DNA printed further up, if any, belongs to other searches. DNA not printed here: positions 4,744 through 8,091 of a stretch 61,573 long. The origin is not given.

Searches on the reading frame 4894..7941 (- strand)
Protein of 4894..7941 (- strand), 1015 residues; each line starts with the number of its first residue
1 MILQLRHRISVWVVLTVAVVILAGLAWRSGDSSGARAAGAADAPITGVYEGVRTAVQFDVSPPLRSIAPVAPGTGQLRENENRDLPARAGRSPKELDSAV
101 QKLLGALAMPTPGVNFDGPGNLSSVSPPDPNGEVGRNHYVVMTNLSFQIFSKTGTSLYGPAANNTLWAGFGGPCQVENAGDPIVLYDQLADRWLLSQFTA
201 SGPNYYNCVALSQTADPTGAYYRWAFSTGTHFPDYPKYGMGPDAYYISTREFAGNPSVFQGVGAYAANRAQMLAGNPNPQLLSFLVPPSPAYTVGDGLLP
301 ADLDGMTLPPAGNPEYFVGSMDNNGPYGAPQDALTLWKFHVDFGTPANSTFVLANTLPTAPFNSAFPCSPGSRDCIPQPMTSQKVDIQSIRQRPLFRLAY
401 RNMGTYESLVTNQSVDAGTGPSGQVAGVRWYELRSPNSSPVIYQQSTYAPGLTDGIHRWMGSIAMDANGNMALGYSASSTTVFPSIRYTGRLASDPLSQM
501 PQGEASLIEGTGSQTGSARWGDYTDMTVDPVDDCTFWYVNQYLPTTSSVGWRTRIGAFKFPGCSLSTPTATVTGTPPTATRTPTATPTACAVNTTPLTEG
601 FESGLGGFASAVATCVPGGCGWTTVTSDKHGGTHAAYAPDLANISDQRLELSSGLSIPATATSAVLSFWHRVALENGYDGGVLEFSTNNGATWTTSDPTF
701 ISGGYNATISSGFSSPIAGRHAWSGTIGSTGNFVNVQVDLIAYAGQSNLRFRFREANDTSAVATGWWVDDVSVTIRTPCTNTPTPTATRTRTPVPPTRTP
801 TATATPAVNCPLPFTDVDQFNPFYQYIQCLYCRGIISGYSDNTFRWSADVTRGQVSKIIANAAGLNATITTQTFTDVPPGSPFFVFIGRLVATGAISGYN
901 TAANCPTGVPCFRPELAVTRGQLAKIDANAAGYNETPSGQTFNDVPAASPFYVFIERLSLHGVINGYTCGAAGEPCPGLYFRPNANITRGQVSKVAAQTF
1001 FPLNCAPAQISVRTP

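Call 44: search_protein_families(library=pfam, proteins=[window:4894-7941:-], max_evalue=0.001)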
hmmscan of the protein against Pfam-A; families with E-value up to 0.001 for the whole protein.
window:4894-7941:- (1015 aa): 3 families
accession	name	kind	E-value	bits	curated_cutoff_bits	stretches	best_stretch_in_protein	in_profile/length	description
PF00395.25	SLH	-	5.6e-19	68.3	20.8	1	813-855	1-43/44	S-layer homology domain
PF21471.3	Reelin_subrepeat-B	-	7.3e-05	23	27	1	682-773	61-126/127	Reelin subrepeat B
PF20773.4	InhA-like_MAM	-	0.00064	19.7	26.9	0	650-775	52-164/191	Immune inhibitor A-like, MAM domain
